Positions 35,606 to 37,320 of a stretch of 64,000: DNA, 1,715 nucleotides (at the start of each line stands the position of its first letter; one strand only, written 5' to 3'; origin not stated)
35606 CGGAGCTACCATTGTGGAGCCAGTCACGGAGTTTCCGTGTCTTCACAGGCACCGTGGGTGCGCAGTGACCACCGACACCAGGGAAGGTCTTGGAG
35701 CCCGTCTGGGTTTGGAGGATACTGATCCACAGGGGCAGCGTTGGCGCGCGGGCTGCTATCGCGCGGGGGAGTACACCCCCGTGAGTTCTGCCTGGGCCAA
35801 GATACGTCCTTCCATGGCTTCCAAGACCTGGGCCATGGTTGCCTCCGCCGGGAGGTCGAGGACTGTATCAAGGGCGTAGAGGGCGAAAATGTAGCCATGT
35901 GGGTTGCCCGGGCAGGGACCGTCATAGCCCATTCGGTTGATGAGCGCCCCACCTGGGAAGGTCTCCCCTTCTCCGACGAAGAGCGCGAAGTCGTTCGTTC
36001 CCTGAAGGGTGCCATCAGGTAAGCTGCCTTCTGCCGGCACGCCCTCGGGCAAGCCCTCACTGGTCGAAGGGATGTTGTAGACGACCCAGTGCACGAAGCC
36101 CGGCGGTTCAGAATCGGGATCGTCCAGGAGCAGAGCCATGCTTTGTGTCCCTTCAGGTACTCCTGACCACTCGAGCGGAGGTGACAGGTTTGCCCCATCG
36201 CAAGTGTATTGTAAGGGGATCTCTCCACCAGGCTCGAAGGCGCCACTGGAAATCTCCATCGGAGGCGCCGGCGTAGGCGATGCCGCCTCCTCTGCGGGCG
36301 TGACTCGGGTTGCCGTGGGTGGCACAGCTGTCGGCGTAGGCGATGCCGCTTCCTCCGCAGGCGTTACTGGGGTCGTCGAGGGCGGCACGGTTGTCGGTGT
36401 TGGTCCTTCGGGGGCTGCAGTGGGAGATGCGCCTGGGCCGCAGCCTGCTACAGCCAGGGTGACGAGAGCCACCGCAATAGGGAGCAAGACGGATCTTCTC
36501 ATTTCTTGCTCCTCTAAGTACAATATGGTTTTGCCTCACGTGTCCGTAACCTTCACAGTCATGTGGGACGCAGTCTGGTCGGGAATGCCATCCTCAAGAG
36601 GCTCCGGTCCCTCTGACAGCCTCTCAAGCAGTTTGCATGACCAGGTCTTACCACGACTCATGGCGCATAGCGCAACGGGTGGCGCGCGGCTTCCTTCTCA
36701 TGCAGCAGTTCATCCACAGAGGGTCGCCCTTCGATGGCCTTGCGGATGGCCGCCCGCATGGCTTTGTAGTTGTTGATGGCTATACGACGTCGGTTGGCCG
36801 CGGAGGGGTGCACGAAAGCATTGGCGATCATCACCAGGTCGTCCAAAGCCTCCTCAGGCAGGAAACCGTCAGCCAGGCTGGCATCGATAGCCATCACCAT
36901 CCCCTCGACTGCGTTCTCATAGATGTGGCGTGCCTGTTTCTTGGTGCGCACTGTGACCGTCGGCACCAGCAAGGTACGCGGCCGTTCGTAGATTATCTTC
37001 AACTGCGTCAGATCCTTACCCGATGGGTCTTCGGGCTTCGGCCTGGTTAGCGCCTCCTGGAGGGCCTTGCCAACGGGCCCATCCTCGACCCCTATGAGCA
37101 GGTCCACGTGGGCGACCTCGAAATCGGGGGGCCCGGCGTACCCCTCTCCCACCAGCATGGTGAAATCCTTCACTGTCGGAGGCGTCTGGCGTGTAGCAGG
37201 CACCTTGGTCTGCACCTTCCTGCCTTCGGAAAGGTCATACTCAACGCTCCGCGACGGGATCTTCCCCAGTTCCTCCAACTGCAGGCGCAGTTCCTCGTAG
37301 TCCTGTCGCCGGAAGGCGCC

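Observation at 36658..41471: Candidate undescribed C1/aldol module: two DapA-like aldolase::Fae-like fusion proteins, a Cys-rich mini-protein and an orphan 415-aa protein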

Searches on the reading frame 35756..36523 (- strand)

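Call 15: search_protein_families(library=pfam, proteins=[window:35756-36523:-], max_evalue=0.01)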
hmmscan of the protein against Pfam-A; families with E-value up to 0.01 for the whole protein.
window:35756-36523:- (255 aa): 1 family
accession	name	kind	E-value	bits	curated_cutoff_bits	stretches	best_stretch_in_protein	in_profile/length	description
PF01161.25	PBP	-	8.7e-38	130.2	24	1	102-251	2-135/135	Phosphatidylethanolamine-binding protein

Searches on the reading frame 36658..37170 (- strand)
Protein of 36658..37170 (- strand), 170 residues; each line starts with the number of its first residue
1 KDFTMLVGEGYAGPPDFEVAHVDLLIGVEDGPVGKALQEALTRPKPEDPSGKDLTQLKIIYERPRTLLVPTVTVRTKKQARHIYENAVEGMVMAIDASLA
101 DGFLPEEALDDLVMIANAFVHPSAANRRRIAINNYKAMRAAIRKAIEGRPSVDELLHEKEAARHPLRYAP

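Call 20: search_solved_structures(query=window:36658-37170:-, max_evalue=1, show_alignments=2)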
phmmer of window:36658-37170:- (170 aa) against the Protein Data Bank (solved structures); distinct sequences matched with E-value up to 1: 3.
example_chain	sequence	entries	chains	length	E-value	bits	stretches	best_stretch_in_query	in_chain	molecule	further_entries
1y5y_A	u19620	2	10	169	4.4e-20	75.7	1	6-166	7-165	Formaldehyde-activating enzyme fae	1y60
8ub7_B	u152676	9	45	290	2e-19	73.6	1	5-166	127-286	Avd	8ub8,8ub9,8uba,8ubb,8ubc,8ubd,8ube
2nwh_A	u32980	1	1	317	0.52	13.7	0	61-139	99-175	carbohydrate kinase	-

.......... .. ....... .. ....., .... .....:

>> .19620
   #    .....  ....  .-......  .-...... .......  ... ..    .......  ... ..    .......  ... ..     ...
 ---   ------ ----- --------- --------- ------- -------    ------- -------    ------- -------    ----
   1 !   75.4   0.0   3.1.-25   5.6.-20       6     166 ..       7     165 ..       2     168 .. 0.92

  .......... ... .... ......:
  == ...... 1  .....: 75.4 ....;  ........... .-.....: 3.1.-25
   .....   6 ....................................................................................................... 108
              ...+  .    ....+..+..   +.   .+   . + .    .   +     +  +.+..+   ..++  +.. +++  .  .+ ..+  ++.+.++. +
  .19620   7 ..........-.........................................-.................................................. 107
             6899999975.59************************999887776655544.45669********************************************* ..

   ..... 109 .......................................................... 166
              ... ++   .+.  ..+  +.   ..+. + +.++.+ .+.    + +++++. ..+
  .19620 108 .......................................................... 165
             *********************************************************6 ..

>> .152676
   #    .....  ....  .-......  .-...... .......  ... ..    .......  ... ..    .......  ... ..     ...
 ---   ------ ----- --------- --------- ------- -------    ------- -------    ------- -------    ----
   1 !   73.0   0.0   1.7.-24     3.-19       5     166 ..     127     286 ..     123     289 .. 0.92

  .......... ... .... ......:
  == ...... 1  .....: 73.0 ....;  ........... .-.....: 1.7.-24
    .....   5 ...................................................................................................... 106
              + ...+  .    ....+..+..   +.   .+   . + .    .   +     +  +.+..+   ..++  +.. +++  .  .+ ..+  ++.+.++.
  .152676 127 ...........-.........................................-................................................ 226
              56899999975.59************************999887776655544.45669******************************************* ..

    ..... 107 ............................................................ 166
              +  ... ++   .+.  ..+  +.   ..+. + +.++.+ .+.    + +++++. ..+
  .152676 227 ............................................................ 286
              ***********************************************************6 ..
